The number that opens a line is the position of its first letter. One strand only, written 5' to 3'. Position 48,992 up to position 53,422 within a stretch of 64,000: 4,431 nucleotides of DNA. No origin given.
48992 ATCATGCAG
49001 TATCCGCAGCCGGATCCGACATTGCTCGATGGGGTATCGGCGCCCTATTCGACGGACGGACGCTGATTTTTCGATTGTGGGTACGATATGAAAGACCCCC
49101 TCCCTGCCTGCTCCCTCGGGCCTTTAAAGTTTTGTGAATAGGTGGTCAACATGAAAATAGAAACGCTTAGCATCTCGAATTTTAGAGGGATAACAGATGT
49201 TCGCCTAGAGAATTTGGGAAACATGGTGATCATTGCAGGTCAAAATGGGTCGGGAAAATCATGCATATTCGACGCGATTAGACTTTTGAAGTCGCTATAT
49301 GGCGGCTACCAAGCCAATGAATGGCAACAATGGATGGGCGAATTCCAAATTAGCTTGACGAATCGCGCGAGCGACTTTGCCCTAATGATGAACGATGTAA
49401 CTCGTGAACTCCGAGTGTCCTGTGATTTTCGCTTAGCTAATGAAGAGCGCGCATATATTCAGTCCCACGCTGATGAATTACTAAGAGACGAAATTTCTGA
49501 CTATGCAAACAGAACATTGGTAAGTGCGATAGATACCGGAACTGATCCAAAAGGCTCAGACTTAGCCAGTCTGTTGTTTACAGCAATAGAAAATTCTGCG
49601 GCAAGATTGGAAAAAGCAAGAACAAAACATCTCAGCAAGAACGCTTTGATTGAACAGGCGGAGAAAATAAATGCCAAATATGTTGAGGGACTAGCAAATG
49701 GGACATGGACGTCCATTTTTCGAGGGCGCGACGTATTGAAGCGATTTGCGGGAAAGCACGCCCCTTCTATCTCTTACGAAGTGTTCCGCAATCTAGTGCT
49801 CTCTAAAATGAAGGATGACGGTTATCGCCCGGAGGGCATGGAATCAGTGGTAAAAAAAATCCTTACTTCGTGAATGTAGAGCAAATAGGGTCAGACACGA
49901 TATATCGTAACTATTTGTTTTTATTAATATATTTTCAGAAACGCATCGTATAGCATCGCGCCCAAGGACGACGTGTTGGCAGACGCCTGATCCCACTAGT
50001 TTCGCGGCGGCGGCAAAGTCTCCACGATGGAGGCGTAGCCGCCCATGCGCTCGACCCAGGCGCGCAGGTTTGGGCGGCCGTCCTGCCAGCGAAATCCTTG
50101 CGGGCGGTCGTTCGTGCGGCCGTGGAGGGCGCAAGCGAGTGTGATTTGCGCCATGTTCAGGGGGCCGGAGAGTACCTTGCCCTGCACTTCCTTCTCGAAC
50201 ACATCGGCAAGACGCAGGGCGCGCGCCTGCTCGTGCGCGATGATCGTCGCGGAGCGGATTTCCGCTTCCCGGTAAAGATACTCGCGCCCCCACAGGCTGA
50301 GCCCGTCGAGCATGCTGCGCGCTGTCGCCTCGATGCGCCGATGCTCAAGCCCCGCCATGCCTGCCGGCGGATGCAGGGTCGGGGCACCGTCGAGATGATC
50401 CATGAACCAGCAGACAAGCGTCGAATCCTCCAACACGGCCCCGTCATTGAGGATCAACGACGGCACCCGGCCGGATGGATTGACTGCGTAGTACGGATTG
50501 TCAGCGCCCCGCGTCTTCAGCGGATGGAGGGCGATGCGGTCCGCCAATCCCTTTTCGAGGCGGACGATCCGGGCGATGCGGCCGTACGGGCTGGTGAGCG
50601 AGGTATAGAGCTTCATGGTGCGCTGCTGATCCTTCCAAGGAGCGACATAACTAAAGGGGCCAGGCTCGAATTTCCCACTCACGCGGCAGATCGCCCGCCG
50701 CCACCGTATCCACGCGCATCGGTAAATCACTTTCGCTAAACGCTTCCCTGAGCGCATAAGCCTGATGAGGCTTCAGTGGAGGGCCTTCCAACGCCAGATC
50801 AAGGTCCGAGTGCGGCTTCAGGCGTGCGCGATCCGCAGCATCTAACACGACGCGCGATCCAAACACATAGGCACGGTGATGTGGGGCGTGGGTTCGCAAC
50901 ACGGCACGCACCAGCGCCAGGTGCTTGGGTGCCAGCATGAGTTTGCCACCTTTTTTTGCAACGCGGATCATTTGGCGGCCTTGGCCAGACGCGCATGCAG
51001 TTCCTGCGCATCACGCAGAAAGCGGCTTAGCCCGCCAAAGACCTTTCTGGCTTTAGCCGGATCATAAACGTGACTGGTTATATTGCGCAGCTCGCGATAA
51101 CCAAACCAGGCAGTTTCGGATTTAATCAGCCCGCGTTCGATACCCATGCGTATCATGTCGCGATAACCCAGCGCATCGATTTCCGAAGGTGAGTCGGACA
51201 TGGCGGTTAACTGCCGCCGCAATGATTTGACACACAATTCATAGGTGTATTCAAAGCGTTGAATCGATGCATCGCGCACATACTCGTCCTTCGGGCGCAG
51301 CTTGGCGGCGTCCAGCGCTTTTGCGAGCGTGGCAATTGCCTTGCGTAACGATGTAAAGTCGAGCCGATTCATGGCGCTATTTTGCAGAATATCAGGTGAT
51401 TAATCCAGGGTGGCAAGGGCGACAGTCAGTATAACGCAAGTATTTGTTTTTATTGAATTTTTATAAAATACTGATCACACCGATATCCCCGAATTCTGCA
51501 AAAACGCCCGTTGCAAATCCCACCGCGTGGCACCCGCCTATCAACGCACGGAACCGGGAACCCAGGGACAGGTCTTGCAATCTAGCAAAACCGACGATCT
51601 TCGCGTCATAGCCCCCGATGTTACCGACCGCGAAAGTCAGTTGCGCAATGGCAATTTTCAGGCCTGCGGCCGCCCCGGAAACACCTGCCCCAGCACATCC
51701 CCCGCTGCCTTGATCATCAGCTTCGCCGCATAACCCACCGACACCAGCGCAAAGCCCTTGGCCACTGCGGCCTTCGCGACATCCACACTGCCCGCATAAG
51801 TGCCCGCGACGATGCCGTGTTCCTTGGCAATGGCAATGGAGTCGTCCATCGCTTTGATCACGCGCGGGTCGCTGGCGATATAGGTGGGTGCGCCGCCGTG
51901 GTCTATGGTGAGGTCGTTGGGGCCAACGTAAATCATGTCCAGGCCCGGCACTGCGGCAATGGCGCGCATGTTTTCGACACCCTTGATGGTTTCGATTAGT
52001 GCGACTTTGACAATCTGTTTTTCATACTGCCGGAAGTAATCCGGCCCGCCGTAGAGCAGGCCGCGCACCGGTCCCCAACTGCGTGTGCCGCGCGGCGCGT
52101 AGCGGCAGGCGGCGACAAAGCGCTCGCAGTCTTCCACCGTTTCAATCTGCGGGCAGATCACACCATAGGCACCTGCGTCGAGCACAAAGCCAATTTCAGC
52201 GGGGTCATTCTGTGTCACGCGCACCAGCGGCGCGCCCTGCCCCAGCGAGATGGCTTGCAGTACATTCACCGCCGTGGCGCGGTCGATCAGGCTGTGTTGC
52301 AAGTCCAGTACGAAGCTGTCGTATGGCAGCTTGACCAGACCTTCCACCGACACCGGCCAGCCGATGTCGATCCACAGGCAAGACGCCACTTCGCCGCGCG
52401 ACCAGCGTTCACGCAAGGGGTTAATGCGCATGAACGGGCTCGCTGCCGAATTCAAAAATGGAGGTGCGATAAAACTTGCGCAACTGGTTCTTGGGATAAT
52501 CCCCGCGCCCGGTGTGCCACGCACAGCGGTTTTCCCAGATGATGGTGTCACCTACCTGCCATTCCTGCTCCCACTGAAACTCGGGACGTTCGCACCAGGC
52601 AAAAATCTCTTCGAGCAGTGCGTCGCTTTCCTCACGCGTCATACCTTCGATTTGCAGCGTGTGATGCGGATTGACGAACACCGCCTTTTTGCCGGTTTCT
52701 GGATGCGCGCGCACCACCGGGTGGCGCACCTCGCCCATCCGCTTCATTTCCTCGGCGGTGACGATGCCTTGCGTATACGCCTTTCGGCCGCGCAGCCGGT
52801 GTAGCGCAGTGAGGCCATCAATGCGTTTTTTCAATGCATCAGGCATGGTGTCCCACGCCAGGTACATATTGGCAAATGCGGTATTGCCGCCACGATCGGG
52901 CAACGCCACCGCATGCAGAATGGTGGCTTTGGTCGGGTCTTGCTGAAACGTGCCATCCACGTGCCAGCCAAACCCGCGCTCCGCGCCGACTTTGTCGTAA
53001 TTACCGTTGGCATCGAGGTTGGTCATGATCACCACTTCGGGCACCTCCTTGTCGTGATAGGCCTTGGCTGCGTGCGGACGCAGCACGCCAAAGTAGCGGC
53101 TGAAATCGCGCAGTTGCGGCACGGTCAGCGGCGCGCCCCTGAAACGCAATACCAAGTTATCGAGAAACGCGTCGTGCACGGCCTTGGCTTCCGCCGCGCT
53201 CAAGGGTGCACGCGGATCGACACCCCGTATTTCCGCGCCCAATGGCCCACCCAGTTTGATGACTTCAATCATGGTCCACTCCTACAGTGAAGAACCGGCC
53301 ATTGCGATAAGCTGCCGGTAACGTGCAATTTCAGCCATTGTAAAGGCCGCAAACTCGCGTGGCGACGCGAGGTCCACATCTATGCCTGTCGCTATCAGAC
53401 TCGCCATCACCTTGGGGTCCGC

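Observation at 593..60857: Dispersed, non-palindromic, extremely AT-rich 20-27 nt motif at about one copy per 3 kb in a GC-rich background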

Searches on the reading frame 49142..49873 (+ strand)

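Call 31: search_protein_families(library=ncbifam, proteins=[window:49142-49873:+], max_evalue=0.01)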
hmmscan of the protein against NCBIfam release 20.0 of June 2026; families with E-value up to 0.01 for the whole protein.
window:49142-49873:+ (243 aa): 15 families
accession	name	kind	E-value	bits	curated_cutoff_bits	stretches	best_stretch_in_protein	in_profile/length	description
TIGR00611.2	recf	equivalog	1.4e-08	34.4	172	1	6-51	1-46/339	DNA replication/repair protein RecF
NF003034.1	PRK03918.1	equivalog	4.3e-08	31.6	700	1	4-56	1-51/878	DNA double-strand break repair ATPase Rad50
NF047739.1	antiphage_MADS3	equivalog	5.2e-07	29.2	420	1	6-106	2-99/427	methylation-associated defense system AAA family ATPase MAD3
NF041760.1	PtuA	equivalog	3e-06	26.4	500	1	4-48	50-94/524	retron Ec78 anti-phage system effector ATPase PtuA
NF002572.0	PRK02224.1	equivalog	4e-05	22.1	1087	1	4-55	1-50/888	DNA double-strand break repair ATPase Rad50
NF041034.1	Rad50_Sulf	equivalog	8.1e-05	20.7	1000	1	4-47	1-44/872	DNA double-strand break repair ATPase Rad50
NF002244.0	PRK01156.1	equivalog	0.0001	20.5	847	1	4-48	1-45/895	DNA double-strand break repair ATPase Rad50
TIGR00618.1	sbcc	subfamily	0.00015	19.8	478.5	1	4-54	1-53/1043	exonuclease subunit SbcC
NF038234.1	retron_eff_Eco8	equivalog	0.00017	20.4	250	1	4-47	1-44/679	retron Eco8 family effector endonuclease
NF041035.1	Rad50_Halo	equivalog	0.00021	19.8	1000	1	4-55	1-50/883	DNA double-strand break repair ATPase Rad50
TIGR00634.1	recN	equivalog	0.00039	19.5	407.85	1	6-49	2-45/563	DNA repair protein RecN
NF053563.1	Rkd4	equivalog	0.00099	17.3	860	1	5-54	2-49/747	arcadin-4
TIGR03185.1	DNA_S_dndD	equivalog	0.002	16.7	245.85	1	14-57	14-57/650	DNA sulfur modification protein DndD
TIGR02324.1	CP_lyasePhnL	equivalog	0.0046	16.4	256.3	1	18-60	25-62/224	phosphonate C-P lyase system protein PhnL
TIGR02169.1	SMC_prok_A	equivalog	0.0089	13.7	729.4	1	6-46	2-43/1165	chromosome segregation protein SMC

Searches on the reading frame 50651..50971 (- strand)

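Call 31: search_protein_families(library=ncbifam, proteins=[window:50651-50971:-], max_evalue=0.01)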
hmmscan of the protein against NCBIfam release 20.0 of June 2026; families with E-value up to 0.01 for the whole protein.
window:50651-50971:- (106 aa): 2 families
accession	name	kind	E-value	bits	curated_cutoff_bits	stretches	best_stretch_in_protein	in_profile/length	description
NF047752.1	MntA_antitoxin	equivalog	0.0014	18.5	60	1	26-91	2-61/106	type VII toxin-antitoxin system MntA family adenylyltransferase antitoxin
TIGR03135.1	malonate_mdcG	equivalog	0.0035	17.2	99.7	1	18-89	100-169/205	malonate decarboxylase holo-[acyl-carrier-protein] synthase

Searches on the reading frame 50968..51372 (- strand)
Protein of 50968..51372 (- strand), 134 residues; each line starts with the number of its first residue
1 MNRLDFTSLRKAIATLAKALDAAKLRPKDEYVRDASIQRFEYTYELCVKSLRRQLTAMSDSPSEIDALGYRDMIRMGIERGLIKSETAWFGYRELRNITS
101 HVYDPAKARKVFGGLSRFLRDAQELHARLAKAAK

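Call 31: search_protein_families(library=ncbifam, proteins=[window:50968-51372:-], max_evalue=0.01)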
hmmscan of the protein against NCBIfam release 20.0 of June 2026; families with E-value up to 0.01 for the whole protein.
window:50968-51372:- (134 aa): 1 family
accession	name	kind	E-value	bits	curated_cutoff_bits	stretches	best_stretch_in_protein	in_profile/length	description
TIGR01987.1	HI0074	subfamily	8.8e-22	77.5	55.8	1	6-129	2-121/123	HI0074 family nucleotidyltransferase substrate-binding subunit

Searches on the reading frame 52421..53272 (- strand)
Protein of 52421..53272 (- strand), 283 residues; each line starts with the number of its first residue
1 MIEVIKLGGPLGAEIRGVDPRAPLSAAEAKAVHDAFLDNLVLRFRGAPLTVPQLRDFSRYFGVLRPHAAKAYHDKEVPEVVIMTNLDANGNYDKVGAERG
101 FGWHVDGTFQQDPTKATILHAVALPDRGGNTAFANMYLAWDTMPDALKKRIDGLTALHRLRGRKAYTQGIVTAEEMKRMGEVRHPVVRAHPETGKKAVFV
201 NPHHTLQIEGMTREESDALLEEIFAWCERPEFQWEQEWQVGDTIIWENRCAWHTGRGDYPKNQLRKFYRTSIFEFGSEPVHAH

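Call 30: find_encoding_contigs(protein=window:52421-53272:-, flank=10000, max_places=1)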
Protein window:52421-53272:- (283 aa): 12 contigs read that carry it; 1 place shown.
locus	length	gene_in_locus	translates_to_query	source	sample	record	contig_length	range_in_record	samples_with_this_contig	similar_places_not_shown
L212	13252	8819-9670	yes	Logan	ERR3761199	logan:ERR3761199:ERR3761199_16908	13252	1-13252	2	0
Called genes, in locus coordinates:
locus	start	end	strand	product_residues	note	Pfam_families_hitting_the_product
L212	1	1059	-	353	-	?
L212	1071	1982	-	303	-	PF01297:ZnuA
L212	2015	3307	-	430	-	PF03069:FmdA_AmdA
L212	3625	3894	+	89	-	-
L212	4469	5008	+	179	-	-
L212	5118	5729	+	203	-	PF00583:Acetyltransf_1 (faint)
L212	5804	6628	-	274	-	PF12796:Ank_2, PF13857:Ank_5 (weak), PF00023:Ank (weak), PF12796:Ank_2, PF13637:Ank_4 (weak), PF13857:Ank_5 (weak), PF00023:Ank, PF13606:Ank_3 (weak)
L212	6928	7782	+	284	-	PF02668:TauD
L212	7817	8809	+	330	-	PF03401:TctC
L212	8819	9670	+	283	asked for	PF02668:TauD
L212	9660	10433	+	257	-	PF03328:HpcH_HpaI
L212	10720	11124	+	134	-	PF08780:NTase_sub_bind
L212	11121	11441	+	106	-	-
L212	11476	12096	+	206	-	PF13417:GST_N_3, PF13409:GST_N_2, PF13410:GST_C_2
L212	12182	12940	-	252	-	PF02463:SMC_N (weak), PF13175:AAA_15, PF13476:AAA_23, PF13555:AAA_29 (weak), PF13304:AAA_21 (weak)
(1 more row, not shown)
